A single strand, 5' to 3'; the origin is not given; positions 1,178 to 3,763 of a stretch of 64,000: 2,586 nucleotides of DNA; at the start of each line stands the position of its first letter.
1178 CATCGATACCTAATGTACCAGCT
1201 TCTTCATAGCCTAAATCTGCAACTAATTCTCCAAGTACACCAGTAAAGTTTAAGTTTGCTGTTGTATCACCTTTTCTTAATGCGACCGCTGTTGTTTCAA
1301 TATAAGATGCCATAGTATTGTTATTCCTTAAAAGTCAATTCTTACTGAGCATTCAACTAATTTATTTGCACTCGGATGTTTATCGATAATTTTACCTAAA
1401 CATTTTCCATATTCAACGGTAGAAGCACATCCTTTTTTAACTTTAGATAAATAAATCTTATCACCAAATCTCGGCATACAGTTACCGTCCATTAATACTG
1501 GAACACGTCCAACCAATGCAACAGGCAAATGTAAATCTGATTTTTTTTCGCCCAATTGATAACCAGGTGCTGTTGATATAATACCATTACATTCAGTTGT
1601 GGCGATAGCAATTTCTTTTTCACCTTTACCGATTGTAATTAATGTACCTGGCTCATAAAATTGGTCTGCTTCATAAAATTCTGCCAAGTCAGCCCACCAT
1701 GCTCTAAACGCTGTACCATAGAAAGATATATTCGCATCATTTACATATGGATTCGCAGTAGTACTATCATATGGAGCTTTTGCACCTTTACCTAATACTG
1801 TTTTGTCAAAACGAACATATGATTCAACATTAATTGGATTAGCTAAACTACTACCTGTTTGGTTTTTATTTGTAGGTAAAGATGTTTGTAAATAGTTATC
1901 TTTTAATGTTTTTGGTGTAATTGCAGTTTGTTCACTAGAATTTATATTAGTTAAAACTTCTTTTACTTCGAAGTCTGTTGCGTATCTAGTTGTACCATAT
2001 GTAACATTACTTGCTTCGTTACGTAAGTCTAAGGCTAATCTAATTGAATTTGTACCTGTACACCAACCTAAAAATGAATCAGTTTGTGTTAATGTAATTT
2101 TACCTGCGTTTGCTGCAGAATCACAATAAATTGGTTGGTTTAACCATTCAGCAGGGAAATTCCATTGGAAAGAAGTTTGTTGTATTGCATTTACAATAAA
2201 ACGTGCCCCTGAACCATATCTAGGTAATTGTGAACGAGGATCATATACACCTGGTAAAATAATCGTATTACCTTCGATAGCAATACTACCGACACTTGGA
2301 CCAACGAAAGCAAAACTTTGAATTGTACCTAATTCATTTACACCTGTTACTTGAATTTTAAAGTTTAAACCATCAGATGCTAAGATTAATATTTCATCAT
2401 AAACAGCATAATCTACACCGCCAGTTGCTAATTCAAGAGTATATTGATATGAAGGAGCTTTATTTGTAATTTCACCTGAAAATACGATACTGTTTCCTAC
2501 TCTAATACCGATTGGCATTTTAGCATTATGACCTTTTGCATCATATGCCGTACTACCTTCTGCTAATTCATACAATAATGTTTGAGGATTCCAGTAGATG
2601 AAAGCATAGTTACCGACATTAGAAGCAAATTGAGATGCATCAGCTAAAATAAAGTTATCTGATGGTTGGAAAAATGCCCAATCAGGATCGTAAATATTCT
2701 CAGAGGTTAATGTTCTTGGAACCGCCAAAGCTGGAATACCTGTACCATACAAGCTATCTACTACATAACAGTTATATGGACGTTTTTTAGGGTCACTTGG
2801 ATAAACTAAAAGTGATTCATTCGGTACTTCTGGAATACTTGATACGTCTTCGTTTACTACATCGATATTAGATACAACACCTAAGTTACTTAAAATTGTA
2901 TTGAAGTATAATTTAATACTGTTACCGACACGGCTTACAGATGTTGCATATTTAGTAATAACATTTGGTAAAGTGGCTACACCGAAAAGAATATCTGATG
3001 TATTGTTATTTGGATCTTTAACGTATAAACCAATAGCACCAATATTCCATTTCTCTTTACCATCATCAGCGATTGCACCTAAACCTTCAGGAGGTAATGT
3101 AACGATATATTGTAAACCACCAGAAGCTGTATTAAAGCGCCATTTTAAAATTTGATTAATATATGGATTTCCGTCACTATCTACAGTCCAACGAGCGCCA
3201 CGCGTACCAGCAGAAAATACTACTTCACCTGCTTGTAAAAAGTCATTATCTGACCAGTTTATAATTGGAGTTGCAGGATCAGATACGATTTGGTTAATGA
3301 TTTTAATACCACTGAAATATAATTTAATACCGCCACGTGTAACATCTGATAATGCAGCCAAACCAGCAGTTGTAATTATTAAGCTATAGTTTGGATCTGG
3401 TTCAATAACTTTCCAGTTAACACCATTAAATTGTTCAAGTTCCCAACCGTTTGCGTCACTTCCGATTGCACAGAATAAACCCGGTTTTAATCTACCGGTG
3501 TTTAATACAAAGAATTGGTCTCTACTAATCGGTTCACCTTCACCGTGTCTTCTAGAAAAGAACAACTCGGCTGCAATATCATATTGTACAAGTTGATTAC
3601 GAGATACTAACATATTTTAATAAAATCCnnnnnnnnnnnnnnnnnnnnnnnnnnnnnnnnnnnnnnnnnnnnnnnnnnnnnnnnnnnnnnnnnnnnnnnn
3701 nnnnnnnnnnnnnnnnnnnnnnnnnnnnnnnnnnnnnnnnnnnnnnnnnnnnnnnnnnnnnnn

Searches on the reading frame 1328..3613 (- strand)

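Call 94: search_protein_families(library=phrogs, proteins=[window:1328-3613:-], max_evalue=0.00001)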
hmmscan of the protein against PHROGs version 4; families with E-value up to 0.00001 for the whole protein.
window:1328-3613:- (761 aa): 3 families
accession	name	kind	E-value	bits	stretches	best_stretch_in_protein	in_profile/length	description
phrog_6427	-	unknown function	8.1e-09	35.4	1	630-759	540-671/675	-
phrog_19602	-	tail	2.5e-07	30.9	1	618-744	362-493/504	tail fiber protein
phrog_22593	-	unknown function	1.5e-06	28.6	1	629-726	270-366/400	-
